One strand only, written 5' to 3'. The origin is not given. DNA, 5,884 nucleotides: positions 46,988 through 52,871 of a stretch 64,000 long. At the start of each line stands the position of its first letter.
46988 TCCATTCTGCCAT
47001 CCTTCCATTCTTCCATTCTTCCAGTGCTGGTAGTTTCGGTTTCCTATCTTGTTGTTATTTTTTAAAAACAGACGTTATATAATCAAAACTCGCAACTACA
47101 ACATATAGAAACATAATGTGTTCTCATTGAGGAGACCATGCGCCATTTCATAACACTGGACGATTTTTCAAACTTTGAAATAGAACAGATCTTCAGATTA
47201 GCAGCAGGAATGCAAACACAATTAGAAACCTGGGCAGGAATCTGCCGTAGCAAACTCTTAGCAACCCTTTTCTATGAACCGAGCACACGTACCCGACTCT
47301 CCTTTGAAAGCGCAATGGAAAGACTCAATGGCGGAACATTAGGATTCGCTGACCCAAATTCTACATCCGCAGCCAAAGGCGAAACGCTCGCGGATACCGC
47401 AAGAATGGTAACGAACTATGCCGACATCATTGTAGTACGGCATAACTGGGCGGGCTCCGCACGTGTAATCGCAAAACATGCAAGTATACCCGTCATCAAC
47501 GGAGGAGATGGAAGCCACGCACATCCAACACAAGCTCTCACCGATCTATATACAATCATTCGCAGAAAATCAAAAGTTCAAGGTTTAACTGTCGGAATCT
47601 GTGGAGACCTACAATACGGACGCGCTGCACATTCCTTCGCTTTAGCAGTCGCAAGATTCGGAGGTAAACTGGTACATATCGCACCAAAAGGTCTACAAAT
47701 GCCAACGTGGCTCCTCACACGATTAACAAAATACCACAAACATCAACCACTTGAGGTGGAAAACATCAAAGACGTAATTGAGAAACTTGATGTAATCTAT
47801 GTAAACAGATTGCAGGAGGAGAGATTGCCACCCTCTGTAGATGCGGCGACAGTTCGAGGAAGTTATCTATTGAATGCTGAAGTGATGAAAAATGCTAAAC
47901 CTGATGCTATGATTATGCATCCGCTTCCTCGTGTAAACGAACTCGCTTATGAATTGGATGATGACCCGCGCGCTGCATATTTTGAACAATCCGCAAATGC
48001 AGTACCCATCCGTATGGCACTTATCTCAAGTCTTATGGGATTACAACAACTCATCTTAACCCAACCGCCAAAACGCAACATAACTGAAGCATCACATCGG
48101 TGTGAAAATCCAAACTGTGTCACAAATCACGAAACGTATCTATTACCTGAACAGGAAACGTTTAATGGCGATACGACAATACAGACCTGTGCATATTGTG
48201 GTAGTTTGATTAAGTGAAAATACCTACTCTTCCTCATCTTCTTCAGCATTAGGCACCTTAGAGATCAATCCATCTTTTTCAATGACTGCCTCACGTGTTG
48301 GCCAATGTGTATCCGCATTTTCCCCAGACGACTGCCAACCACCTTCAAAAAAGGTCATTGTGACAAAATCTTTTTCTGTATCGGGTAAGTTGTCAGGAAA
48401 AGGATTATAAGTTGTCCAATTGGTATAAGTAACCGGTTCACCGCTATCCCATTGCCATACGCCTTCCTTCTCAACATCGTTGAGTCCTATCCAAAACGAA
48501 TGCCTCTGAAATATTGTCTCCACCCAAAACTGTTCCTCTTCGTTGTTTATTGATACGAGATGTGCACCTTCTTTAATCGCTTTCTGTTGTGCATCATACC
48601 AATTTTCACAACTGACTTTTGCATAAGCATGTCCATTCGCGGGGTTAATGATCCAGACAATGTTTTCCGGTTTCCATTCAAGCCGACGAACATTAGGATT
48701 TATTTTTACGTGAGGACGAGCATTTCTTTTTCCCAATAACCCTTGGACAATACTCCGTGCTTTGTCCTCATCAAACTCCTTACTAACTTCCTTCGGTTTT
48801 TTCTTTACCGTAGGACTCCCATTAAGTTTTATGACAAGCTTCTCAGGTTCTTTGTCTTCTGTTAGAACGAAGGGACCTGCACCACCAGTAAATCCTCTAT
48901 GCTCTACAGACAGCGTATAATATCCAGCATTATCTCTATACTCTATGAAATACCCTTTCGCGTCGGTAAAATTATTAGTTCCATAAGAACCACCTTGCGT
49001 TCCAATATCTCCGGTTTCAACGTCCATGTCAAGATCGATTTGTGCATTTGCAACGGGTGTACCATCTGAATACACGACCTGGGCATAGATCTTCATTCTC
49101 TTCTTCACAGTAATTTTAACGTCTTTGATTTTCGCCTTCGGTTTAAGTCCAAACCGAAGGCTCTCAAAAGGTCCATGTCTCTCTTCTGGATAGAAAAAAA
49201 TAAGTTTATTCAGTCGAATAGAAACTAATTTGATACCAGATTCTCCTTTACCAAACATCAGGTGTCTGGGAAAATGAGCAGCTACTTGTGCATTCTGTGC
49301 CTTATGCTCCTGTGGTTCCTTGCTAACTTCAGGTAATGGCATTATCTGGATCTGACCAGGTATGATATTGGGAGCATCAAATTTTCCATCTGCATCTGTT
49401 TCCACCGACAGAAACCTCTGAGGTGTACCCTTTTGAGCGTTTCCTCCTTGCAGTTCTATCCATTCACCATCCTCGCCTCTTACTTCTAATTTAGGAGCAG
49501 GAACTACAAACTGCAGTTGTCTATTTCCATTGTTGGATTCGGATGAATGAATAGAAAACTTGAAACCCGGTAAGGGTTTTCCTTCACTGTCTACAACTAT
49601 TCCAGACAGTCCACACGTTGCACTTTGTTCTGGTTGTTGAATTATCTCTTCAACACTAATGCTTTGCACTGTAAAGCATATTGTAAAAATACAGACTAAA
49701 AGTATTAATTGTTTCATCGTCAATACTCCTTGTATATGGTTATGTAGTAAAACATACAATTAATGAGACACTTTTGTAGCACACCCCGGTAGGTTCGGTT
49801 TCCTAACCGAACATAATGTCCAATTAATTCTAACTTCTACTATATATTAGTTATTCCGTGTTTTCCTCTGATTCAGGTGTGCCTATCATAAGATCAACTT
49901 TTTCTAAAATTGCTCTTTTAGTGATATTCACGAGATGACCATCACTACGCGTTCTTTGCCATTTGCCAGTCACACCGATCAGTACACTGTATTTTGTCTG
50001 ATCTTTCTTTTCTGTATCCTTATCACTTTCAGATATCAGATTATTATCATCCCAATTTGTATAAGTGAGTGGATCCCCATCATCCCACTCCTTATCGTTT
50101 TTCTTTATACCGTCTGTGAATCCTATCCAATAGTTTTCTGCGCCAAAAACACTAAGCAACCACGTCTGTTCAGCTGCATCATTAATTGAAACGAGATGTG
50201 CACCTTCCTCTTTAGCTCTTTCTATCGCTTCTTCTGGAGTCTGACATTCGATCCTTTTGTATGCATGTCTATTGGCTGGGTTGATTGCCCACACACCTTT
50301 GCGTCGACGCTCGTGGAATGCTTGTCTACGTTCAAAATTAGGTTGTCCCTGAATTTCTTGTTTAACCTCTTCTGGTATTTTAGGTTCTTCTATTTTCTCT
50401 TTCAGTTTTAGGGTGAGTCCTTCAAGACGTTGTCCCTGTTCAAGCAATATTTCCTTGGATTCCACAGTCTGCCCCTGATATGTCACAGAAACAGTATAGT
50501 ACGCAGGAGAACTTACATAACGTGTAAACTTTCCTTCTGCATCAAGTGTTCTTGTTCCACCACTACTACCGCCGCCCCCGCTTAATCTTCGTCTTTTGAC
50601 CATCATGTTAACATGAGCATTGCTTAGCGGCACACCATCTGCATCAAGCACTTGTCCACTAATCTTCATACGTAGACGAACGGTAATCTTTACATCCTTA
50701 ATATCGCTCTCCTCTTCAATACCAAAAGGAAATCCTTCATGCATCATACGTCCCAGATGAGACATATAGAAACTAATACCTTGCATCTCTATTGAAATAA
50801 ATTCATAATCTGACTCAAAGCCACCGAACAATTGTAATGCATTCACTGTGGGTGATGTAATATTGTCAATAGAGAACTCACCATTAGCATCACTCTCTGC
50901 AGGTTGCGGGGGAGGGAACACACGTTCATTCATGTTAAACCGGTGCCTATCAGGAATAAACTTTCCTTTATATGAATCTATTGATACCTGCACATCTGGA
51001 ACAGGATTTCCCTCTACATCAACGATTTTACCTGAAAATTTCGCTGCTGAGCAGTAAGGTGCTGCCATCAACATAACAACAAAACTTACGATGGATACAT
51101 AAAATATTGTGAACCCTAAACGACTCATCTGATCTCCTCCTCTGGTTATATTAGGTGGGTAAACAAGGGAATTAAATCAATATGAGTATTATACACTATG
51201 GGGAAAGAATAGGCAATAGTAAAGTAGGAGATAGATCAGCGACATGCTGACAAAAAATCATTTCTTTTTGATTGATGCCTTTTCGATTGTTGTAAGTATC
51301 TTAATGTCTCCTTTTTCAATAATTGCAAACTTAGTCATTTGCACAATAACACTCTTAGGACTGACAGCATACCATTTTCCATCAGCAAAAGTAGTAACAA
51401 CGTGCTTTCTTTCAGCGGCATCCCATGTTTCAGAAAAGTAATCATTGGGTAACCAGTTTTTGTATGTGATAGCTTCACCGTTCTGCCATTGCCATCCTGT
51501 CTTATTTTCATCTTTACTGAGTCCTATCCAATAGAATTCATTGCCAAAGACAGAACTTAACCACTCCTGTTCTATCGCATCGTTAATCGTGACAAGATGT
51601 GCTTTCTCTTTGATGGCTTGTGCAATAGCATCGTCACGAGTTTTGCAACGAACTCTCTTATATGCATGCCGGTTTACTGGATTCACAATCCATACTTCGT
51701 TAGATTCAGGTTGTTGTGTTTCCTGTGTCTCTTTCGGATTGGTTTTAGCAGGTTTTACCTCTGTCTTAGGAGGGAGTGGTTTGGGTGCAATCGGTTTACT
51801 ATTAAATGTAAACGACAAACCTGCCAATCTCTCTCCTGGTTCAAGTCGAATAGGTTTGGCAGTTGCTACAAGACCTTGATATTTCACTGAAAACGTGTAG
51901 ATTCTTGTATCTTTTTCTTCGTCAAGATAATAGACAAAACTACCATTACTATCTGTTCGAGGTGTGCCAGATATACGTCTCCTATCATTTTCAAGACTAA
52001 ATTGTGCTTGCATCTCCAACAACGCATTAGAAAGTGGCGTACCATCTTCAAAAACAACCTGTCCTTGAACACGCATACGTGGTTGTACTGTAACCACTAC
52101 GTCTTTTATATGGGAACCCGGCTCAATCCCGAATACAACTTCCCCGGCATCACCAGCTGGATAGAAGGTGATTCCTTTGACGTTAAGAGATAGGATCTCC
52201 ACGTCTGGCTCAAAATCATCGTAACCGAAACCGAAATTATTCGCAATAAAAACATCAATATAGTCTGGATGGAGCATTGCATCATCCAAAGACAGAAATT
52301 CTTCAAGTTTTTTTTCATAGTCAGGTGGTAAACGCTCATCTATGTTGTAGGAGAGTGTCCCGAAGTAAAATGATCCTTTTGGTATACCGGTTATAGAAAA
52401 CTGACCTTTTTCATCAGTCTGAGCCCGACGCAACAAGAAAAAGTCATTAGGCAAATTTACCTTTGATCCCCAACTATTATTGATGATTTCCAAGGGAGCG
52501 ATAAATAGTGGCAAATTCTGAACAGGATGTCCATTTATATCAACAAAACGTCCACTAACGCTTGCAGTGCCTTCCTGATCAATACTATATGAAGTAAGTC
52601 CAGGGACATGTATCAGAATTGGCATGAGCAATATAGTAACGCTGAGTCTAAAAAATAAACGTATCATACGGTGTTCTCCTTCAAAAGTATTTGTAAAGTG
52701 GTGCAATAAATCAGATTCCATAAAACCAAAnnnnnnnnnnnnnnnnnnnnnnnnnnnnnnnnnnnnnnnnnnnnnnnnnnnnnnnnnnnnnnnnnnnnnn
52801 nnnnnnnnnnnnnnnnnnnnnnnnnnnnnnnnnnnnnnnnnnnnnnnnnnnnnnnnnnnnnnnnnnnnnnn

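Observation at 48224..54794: Membrane-tethered ECF sigma factor fused to a C-type-lectin-like ectodomain, followed by three tandem secreted paralogues of the same ectodomain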

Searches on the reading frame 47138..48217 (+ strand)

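Call 81: search_protein_families(library=pfam, proteins=[window:47138-48217:+], max_evalue=0.00001)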
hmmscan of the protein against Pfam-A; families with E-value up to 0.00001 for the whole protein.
window:47138-48217:+ (359 aa): 2 families
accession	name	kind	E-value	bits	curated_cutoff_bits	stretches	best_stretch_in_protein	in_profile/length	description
PF02729.26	OTCace_N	-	5.7e-49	166.5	29.9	1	2-141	1-147/148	Aspartate/ornithine carbamoyltransferase, carbamoyl-P binding domain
PF00185.30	OTCace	-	2e-27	96.6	29.4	1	148-298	1-156/157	Aspartate/ornithine carbamoyltransferase, Asp/Orn binding domain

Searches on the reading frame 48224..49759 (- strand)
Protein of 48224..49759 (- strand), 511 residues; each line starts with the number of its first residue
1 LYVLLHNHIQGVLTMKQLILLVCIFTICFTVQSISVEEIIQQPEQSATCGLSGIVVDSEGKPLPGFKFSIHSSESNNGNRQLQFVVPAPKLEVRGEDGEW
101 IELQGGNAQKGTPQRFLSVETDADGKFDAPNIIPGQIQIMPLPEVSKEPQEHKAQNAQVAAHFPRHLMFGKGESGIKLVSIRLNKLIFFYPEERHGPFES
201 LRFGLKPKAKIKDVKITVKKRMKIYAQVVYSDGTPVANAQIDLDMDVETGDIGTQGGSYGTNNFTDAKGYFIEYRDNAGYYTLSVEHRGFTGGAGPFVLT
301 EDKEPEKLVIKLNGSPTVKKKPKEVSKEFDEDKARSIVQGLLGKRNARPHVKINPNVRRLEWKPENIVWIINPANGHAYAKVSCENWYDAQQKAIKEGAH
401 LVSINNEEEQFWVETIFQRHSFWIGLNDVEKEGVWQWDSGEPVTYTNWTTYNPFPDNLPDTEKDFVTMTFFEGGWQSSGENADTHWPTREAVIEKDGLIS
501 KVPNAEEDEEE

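Call 3: search_protein_families(library=pfam, proteins=[window:48224-49759:-], max_evalue=1)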
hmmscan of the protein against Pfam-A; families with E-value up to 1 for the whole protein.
window:48224-49759:- (511 aa): 9 families
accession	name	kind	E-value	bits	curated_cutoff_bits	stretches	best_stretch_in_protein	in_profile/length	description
PF00059.27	Lectin_C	-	5.3e-13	50.1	22.6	1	385-455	3-72/107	Lectin C-type domain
PF13620.12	CarboxypepD_reg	-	8.8e-10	39.2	32.3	1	224-310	2-79/82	Carboxypeptidase regulatory-like domain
PF00775.27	Dioxygenase_C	-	0.00064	19.7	27.3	0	48-76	29-57/182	Dioxygenase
PF10670.15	DUF4198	-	0.0029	18.2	34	1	229-288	153-208/209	Domain of unknown function (DUF4198)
PF13715.12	CarbopepD_reg_2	-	0.0038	17.7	32.2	0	262-293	27-58/88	CarboxypepD_reg-like domain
PF15976.11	CooC_C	-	0.018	15.5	29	0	214-247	9-42/93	CS1-pili formation C-terminal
PF20598.4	DUF6795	-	0.029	15.1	27.4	0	228-271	4-41/103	Domain of unknown function (DUF6795)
PF05688.17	BIg21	-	0.047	14.7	27.4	0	55-125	10-70/109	Bacterial Immunoglobulin-like 21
PF17802.7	SpaA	-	0.073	13.7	23.1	0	56-137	8-54/91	Prealbumin-like fold domain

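Call 4: search_protein_families(library=ncbifam, proteins=[window:48224-49759:-], max_evalue=1)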
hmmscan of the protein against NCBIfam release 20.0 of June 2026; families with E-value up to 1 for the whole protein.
window:48224-49759:- (511 aa): 1 family
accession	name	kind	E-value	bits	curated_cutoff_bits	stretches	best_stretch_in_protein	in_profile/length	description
TIGR04451.1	lanti_SCO0268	equivalog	0.077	13.1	40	1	239-273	12-46/53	SCO0268 family class II lanthipeptide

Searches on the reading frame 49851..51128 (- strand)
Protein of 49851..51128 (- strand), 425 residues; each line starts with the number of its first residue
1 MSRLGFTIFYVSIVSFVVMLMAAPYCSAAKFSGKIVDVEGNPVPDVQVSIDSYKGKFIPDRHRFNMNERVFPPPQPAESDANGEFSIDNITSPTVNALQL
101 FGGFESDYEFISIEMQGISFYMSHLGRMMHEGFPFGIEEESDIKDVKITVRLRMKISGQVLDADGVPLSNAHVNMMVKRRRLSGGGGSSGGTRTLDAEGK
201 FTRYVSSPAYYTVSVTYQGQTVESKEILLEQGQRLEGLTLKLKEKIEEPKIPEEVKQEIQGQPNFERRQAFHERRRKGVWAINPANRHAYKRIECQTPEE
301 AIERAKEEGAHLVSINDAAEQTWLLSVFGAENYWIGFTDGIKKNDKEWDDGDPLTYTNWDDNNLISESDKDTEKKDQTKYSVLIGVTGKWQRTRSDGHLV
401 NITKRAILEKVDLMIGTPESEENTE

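Call 3: search_protein_families(library=pfam, proteins=[window:49851-51128:-], max_evalue=1)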
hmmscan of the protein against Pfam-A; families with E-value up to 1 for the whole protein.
window:49851-51128:- (425 aa): 9 families
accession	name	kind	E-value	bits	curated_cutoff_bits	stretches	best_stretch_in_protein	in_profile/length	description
PF13620.12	CarboxypepD_reg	-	2.5e-13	50.6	32.3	2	156-242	2-81/82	Carboxypeptidase regulatory-like domain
PF00059.27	Lectin_C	-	2.4e-10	41.5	22.6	1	306-375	13-80/107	Lectin C-type domain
PF13715.12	CarbopepD_reg_2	-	4.7e-07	30.2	32.2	1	156-244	1-78/88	CarboxypepD_reg-like domain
PF02369.22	Big_1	-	3.7e-05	24.2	34.9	1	156-221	21-84/93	Bacterial Ig-like domain (group 1)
PF00775.27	Dioxygenase_C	-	5.6e-05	23.1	27.3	1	153-175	29-51/182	Dioxygenase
PF10670.15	DUF4198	-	0.00016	22.3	34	1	30-87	148-193/209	Domain of unknown function (DUF4198)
PF16583.11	ZirS_C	-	0.017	15.2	26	0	156-224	67-124/145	Zinc-regulated secreted antivirulence protein C-terminal domain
PF15976.11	CooC_C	-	0.11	13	29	0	31-48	19-36/93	CS1-pili formation C-terminal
PF10698.15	DUF2505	-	0.16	12.5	26.9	1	202-278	14-90/158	Protein of unknown function (DUF2505)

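Call 4: search_protein_families(library=ncbifam, proteins=[window:49851-51128:-], max_evalue=1)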
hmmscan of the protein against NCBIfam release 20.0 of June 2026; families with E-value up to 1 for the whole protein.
window:49851-51128:- (425 aa): 2 families
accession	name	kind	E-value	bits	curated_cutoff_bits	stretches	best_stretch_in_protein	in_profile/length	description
TIGR04134.1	lipo_with_rSAM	hypoth_equivalog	7.8e-05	22.7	39.8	1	30-89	41-91/150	radical SAM-associated putative lipoprotein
NF040942.2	hypo_ExtJ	equivalog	0.027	14.9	52.5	1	12-43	7-38/77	selenite/tellurite reduction operon protein ExtJ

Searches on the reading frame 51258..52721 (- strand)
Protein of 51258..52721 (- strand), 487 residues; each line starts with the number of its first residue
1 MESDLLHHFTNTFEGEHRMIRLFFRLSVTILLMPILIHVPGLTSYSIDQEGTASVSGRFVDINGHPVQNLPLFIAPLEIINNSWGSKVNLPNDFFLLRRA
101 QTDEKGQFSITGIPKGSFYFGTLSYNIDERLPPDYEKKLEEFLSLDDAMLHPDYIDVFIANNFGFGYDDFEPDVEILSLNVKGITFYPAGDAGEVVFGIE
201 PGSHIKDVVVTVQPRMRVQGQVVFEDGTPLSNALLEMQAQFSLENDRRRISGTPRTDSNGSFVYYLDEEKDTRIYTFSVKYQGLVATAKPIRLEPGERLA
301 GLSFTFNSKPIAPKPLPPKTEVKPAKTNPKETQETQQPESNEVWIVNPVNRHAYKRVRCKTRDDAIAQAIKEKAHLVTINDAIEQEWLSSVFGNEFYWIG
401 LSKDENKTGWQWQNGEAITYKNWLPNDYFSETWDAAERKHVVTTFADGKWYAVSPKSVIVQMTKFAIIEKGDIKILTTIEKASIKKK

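Call 3: search_protein_families(library=pfam, proteins=[window:51258-52721:-], max_evalue=1)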
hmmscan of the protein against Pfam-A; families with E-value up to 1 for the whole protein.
window:51258-52721:- (487 aa): 7 families
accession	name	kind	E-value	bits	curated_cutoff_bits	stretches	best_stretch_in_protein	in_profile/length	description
PF00059.27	Lectin_C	-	3.2e-11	44.4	22.6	1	371-453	14-95/107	Lectin C-type domain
PF13620.12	CarboxypepD_reg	-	2.3e-07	31.5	32.3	2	218-298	2-74/82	Carboxypeptidase regulatory-like domain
PF00775.27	Dioxygenase_C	-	7.4e-05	22.7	27.3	2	54-117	31-95/182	Dioxygenase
PF20598.4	DUF6795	-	0.0019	18.9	27.4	1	218-263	1-42/103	Domain of unknown function (DUF6795)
PF13715.12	CarbopepD_reg_2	-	0.028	14.9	32.2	0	100-118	28-46/88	CarboxypepD_reg-like domain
PF17789.7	MG4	-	0.082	13.6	24.7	0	221-282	21-76/95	Macroglobulin domain MG4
PF01060.29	TTR-52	-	0.11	13.6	24.9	0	96-112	29-45/79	Transthyretin-like family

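Call 4: search_protein_families(library=ncbifam, proteins=[window:51258-52721:-], max_evalue=1)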
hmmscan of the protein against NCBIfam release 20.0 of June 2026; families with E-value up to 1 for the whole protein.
window:51258-52721:- (487 aa): 1 family
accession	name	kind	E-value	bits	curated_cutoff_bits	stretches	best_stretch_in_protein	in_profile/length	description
TIGR02422.1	protocat_beta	equivalog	0.069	12.8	296.4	0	213-237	58-82/220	protocatechuate 3,4-dioxygenase subunit beta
